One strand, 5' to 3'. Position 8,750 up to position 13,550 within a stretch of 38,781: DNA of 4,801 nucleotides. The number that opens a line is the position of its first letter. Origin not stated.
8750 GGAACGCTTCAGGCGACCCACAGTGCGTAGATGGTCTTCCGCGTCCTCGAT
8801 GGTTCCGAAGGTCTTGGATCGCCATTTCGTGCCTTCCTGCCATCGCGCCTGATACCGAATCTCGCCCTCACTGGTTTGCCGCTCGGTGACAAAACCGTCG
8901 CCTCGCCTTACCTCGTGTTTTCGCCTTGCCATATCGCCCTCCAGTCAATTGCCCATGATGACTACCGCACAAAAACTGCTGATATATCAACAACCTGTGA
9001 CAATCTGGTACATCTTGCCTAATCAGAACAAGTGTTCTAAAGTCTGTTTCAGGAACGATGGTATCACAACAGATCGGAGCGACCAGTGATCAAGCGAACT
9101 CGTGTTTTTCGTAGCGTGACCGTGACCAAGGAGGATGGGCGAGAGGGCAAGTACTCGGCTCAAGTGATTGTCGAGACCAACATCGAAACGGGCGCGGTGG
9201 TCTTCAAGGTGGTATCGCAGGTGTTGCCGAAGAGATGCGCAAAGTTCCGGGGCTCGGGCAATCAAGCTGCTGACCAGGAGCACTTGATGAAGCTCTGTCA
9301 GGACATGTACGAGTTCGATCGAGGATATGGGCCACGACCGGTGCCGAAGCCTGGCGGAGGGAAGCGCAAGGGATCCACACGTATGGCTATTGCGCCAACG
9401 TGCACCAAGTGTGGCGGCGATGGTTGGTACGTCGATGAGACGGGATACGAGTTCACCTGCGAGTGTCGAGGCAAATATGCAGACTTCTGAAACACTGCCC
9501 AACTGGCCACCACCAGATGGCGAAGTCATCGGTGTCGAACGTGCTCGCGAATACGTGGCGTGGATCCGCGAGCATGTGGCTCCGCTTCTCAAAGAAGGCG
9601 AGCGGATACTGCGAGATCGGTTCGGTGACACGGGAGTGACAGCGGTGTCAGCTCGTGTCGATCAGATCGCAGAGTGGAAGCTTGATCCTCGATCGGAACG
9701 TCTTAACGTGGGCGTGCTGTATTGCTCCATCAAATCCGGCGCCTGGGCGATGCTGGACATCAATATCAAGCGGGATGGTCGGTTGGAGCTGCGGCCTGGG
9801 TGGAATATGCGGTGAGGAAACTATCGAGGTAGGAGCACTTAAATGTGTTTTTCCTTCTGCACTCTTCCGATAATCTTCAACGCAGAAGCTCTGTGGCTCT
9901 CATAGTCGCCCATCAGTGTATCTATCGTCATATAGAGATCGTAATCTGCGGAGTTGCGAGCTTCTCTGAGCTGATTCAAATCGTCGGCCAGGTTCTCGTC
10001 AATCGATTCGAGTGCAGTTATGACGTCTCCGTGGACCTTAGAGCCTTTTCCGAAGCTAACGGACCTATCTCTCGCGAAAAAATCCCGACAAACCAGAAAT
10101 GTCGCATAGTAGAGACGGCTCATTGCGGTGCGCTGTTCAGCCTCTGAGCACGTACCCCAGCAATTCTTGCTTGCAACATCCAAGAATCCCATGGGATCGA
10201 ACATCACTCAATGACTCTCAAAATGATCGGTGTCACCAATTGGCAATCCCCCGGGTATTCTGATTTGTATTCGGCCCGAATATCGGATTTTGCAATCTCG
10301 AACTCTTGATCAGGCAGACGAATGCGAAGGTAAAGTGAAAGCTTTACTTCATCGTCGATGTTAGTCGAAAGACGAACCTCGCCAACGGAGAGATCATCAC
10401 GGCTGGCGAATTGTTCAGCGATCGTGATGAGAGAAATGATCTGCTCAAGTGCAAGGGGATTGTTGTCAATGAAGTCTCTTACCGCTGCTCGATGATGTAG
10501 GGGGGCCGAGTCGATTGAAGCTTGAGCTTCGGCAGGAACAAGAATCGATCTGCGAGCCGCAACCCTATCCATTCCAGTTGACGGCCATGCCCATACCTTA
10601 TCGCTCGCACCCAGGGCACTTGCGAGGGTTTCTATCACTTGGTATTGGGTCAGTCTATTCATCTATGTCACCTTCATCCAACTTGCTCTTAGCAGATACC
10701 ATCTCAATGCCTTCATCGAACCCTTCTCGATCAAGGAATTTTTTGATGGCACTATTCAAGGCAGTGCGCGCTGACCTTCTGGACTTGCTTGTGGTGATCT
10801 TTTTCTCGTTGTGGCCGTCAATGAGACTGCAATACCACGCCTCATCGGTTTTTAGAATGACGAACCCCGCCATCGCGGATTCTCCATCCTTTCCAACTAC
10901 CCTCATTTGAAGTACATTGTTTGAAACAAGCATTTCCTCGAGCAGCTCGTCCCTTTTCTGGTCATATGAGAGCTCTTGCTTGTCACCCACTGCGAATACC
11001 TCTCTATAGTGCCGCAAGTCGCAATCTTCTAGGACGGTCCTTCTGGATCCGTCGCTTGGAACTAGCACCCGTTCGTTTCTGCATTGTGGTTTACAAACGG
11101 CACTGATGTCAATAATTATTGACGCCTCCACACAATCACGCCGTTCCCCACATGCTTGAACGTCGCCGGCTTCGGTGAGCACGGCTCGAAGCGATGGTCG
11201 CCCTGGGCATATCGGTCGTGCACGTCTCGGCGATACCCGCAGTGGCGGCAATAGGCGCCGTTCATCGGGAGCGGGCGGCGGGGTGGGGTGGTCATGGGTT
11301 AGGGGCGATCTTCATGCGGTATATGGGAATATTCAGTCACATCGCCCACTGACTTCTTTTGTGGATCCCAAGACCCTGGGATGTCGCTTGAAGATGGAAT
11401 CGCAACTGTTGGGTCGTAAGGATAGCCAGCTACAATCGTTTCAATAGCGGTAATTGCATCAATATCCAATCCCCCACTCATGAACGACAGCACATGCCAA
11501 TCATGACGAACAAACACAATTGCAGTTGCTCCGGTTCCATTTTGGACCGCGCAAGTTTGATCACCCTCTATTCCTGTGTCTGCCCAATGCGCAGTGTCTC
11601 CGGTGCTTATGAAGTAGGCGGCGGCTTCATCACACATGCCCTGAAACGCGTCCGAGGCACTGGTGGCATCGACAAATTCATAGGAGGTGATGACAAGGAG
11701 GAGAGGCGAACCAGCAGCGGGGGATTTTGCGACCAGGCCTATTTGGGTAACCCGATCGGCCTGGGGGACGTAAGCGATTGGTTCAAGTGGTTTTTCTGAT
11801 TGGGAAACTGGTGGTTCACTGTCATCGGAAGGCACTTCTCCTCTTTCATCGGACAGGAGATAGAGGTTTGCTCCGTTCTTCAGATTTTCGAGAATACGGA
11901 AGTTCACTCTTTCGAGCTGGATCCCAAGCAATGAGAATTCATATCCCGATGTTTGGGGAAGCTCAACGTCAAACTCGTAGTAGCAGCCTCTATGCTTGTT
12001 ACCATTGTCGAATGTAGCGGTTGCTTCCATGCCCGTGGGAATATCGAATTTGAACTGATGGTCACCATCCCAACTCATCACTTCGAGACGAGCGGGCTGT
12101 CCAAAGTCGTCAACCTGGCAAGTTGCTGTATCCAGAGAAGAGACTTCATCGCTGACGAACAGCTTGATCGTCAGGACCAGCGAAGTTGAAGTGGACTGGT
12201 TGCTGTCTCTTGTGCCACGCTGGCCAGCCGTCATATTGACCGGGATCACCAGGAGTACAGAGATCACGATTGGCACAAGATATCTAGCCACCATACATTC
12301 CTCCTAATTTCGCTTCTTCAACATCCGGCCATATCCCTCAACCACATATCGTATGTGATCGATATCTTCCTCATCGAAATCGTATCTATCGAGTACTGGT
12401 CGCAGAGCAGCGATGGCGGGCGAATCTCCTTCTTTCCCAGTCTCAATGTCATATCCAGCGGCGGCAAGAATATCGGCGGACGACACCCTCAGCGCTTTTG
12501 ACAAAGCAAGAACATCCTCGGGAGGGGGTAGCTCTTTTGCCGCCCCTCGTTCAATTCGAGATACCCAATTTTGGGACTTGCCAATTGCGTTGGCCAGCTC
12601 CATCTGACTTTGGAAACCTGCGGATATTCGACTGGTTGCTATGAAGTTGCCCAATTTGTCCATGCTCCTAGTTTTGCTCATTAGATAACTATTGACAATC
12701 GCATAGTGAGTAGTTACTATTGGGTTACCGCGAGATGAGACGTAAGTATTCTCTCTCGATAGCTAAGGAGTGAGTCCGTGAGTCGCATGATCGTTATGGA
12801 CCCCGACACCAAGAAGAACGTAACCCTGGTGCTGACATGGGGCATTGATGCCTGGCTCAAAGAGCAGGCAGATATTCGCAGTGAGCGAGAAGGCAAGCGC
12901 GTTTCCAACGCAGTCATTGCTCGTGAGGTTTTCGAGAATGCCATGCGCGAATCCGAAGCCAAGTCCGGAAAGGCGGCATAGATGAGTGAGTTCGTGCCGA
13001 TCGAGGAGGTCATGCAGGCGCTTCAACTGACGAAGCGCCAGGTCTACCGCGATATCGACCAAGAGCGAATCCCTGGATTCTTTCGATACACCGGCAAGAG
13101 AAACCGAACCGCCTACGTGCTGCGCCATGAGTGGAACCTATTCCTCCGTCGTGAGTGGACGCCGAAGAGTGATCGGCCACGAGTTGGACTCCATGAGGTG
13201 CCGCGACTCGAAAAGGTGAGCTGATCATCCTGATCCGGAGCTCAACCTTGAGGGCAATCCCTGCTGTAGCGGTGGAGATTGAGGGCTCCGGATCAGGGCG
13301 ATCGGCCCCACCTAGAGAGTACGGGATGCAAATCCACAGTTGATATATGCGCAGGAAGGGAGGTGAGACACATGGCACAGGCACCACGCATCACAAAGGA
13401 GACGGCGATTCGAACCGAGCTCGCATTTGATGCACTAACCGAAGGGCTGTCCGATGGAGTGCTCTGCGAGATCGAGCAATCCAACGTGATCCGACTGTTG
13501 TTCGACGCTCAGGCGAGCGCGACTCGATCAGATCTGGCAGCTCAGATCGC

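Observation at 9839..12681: Repressor-linked, AT-richer minus-strand cassette: candidate novel lysogen-expressed defence or exclusion system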

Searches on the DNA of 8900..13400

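Call 110: search_rna_families(source=window, start=8900, end=13400, threshold=evalue, max_evalue=1)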
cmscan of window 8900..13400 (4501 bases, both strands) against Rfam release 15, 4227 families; matches with E-value up to 1: 0.
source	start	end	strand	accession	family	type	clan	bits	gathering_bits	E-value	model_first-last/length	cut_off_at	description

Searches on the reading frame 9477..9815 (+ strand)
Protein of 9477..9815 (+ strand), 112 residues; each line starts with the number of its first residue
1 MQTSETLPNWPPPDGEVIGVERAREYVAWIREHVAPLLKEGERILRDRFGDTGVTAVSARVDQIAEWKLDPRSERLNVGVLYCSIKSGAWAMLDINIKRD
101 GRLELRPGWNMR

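Call 108: find_related_loci(query=window:9477-9815:+, collection=viral_contigs, flank=8000)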
Query window:9477-9815:+ (112 aa) in viral_contigs; peptide patterns used: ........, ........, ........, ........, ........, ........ (x = any residue, [..] = any of these).
14 stretches matched a pattern, but none encodes a relative of the query by tblastn (E <= 1e-3).

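Call 109: find_encoding_contigs(protein=window:9477-9815:+, flank=8000, max_places=6)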
Protein window:9477-9815:+ (112 aa): 3 contigs read that carry it; 2 places shown.
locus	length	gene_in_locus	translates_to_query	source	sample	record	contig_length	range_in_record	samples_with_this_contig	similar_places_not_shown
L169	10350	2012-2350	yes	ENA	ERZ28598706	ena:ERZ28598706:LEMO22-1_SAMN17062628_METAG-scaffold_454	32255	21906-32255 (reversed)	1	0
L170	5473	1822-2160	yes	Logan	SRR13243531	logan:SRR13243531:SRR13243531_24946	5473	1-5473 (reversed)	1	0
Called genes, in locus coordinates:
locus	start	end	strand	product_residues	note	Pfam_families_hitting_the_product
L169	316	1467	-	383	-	PF14659:Phage_int_SAM_3, PF22022:Phage_int_M (weak), PF00589:Phage_integrase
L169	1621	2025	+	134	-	-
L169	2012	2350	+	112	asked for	-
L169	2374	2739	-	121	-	-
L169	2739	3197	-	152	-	-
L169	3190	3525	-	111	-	-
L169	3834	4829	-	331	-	-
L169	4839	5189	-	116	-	PF13560:HTH_31, PF01381:HTH_3 (weak)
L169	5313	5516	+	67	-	-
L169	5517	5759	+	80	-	-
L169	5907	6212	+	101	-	-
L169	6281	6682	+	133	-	-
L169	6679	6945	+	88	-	-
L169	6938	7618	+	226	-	-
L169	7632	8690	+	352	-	PF03837:RecT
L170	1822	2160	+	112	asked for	-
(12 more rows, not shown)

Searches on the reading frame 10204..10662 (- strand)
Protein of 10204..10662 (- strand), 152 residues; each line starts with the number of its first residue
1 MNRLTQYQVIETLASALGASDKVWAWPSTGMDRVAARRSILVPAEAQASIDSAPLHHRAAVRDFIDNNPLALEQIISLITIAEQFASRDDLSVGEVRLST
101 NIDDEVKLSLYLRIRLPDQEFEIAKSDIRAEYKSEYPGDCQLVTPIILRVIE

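Call 3: search_protein_families(library=pfam, proteins=[window:10204-10662:-], max_evalue=1)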
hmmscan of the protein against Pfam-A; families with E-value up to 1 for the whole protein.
window:10204-10662:- (152 aa): 0 families

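Call 4: search_protein_families(library=padloc, proteins=[window:10204-10662:-], max_evalue=1)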
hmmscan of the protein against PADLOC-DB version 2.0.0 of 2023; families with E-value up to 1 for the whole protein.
window:10204-10662:- (152 aa): 0 families

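Call 5: search_protein_families(library=phrogs, proteins=[window:10204-10662:-], max_evalue=1)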
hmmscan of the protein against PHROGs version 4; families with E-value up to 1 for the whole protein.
window:10204-10662:- (152 aa): 0 families

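Call 10: search_protein_families(library=ncbifam, proteins=[window:10204-10662:-], max_evalue=1)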
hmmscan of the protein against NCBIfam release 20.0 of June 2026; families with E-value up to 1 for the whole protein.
window:10204-10662:- (152 aa): 2 families
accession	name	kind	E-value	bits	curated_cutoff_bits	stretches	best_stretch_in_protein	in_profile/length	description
NF005659.0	PRK07445.1-1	equivalog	0.12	11.2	708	1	9-72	113-180/447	O-succinylbenzoic acid--CoA ligase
TIGR04511.1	SagB_rel_DH_2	exception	0.16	11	240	1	25-80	149-203/380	putative peptide maturation dehydrogenase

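Call 16: find_homologous_proteins(query=window:10204-10662:-, max_evalue=0.001)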
Query window:10204-10662:- (152 aa): 1 proteins with E <= 0.001 among 36 candidates.
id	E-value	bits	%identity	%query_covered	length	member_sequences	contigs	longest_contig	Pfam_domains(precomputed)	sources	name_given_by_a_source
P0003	3.5e-91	320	100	100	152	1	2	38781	-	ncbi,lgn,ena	-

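Call 18: search_solved_structures(query=window:10204-10662:-, max_evalue=10, show_alignments=2)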
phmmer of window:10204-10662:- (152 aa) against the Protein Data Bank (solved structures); distinct sequences matched with E-value up to 10: 8.
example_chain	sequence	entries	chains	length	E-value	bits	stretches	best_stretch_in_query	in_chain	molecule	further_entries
5twe_A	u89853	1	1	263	0.95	12.8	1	26-88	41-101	Beta-lactamase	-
5vvh_A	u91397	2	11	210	0.97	12.7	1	35-104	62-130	Octopine catabolism/uptake operon regulatory protein OccR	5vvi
4pm9_A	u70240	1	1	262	1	12.7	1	26-87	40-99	Beta-lactamase CTX-M-14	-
4pm7_A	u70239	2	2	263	1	12.7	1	26-87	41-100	Beta-lactamase CTX-M-14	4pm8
3hlw_A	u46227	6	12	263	1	12.7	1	26-87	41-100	CTX-M-9 extended-spectrum beta-lactamase | Beta-lactamase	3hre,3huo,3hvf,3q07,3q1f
4pma_A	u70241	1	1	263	1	12.7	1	26-87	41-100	Beta-lactamase CTX-M-14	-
4pm5_A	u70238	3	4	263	1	12.7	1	26-87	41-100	Beta-lactamase CTX-M-14 | Beta-lactamase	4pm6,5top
8zno_C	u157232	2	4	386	2.3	11.5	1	9-88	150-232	Cytochrome b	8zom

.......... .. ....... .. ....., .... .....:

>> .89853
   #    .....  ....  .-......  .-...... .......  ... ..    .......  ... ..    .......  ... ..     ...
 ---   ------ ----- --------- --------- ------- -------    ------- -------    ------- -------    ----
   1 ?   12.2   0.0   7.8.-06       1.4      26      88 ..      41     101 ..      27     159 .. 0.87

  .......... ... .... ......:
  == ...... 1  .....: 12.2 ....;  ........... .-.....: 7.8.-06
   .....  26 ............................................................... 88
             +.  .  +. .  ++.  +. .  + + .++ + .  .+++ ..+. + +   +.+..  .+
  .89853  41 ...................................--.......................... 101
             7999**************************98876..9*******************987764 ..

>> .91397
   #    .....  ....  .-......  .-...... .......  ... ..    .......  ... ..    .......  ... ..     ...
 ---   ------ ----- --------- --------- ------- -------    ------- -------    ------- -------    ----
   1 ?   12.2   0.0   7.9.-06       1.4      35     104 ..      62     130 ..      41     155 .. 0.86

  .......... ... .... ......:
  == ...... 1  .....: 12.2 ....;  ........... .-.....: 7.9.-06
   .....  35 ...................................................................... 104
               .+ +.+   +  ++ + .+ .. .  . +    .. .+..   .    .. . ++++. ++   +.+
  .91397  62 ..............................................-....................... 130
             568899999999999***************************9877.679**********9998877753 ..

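Call 31: predict_structure(protein=window:10204-10662:-)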
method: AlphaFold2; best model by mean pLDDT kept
length: 152 residues; sequences in the alignment: 1
mean_pLDDT: 51.4   pTM: 0.48
mean pLDDT of the five models: 51.4, 50.3, 45.4, 39.6, 37.5
residues with pLDDT >= 90: 0; 70-90: 0; 50-70: 87; < 50: 65
segments of 3 or more residues with pLDDT < 50: 1-43, 93-96, 100-102, 140-152
pLDDT, mean of each block of 10 residues (from residue 1): 38 41 32 35 50 60 65 65 57 50 58 60 64 57 43 35
secondary structure, 60 per line:
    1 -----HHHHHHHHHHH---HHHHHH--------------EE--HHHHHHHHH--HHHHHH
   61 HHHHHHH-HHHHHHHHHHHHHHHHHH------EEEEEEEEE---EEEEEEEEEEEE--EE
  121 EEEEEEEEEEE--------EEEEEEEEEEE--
elements in order: H6-16 H20-25 H44-52 H55-67 H69-86 E93-101 E105-116 E119-131 E140-150

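Call 85: search_dna_similar(query=window:10204-10662:-, collection=phages, mode=protein, max_evalue=1, max_rows=10)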
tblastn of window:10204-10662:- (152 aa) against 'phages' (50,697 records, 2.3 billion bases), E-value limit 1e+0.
No match.

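Call 88: fold_search(model_id=the predicted structure, library=pdb)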
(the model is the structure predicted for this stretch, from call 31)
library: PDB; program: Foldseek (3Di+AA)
matches with E <= 10: 1263; with E <= 0.001: 0
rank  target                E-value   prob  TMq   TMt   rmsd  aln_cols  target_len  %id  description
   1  8zxh                  2.5e-01  0.16  0.20  0.15   9.4        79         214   16  Structure of the red fluorescent protein mScarlet3-H at pH 4.5 (released 2025-02-19)
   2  9ffi                  2.5e-01  0.15  0.18  0.14   8.8        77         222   18  mScarlet (SG C5) - Directionality of Optical Properties of Fluorescent Proteins (released 2025-06-04)
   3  8q6w                  3.0e-01  0.14  0.18  0.14   8.6        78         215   17  LSSmOrange - Directionality of Optical Properties of Fluorescent Proteins (released 2024-08-28)
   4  4kf4_A                3.2e-01  0.25  0.22  0.17   8.3        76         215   13  Crystal Structure of sfCherry (released 2013-12-18)
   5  5h89_A                3.2e-01  0.15  0.18  0.14   8.7        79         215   14  Crystal structure of mRojoA mutant - T16V - P63Y - W143G - L163V (released 2016-01-27)
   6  4zin_A                3.6e-01  0.14  0.18  0.14   9.3        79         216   15  Genetically encoded Phenyl Azide Photochemistry Drive Positive and Negative Functional Modulation of a Red Fluorescent (released 2015-09-16)
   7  7ry2_H                3.6e-01  0.13  0.18  0.15   8.7        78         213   14  mSandy2 (released 2022-01-26)
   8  3kcs                  3.8e-01  0.13  0.18  0.14   8.8        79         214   14  Crystal structure of PAmCherry1 in the dark state (released 2009-11-17)
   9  7zct_A                4.0e-01  0.15  0.16  0.12   8.2        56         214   20  Structure of the red fluorescent protein mScarlet3 at pH 7.5 (released 2023-04-05)
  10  5h88_D                4.0e-01  0.13  0.18  0.15   8.8        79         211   14  Crystal structure of mRojoA mutant - T16V -P63F - W143A - L163V (released 2016-01-27)
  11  4q7t_B                4.0e-01  0.13  0.20  0.15   8.8        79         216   14  Crystal structure of photoswitchable fluorescent protein PSmOrange (released 2014-07-09)
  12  5h88_B                4.2e-01  0.21  0.22  0.17   8.4        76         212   13  Crystal structure of mRojoA mutant - T16V -P63F - W143A - L163V (released 2016-01-27)
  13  8ilx_B                4.2e-01  0.21  0.22  0.17   9.1        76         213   14  mCherry-LaM3 complex (released 2023-06-21)
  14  8b7g                  4.2e-01  0.20  0.21  0.16   8.5        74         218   14  Structure of oxygen-degraded rsCherry (released 2023-04-05)
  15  5h88_A                4.2e-01  0.14  0.19  0.15   8.6        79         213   14  Crystal structure of mRojoA mutant - T16V -P63F - W143A - L163V (released 2016-01-27)
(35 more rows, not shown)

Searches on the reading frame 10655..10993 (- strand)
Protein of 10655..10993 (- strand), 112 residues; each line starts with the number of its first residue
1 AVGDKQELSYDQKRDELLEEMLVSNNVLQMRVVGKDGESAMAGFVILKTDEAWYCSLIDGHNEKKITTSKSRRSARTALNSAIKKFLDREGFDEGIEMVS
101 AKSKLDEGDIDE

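Call 10: search_protein_families(library=ncbifam, proteins=[window:10655-10993:-], max_evalue=1)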
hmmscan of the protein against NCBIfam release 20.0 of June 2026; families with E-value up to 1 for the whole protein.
window:10655-10993:- (112 aa): 1 family
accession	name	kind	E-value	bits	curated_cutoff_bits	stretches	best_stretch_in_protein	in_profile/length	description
NF003438.0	PRK04966.1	equivalog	0.023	14.7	86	1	76-106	10-40/72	YheU family protein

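Call 20: search_solved_structures(query=window:10655-10993:-, max_evalue=10, show_alignments=2)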
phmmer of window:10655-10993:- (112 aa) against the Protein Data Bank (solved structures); distinct sequences matched with E-value up to 10: 1.
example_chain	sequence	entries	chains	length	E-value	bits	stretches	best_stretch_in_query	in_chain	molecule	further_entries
10lk_L2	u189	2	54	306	0.77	13.2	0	35-103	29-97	Flagellar Coiling Protein A (FcpA) | Flagellar Coiling Protein FcpA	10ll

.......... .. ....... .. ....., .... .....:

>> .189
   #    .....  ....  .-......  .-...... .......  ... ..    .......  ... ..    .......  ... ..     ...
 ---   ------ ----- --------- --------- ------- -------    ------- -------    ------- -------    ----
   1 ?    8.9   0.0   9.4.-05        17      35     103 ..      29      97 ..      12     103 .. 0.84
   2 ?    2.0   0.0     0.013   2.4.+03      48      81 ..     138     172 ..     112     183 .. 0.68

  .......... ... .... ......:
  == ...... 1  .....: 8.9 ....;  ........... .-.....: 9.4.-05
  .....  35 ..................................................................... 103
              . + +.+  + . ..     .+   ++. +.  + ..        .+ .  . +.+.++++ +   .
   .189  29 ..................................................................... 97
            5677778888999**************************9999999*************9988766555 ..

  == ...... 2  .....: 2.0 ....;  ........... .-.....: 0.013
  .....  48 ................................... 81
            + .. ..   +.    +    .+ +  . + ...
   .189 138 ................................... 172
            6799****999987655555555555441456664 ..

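Call 86: search_dna_similar(query=window:10655-10990:-, collection=phages, mode=protein, max_evalue=1, max_rows=10)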
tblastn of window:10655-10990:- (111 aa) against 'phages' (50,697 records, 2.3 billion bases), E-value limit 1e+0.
Records with a match: 2; places in all: 2; records where one place covers at least 80% of the query: 0.
Best place of each record, by identity: <60% 2.
By first word of the organism name: Listeria 2.
By host as written in the record: Listeria monocytogenes 2.
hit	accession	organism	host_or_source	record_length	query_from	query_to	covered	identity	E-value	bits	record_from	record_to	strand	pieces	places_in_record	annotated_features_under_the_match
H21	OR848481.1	Listeria phage LM 4-14-1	Listeria monocytogenes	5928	43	82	36%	35.0%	4e-1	35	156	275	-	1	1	record has no annotation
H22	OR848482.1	Listeria phage LM 4-14-1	Listeria monocytogenes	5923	43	82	36%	35.0%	5e-1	35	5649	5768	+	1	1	record has no annotation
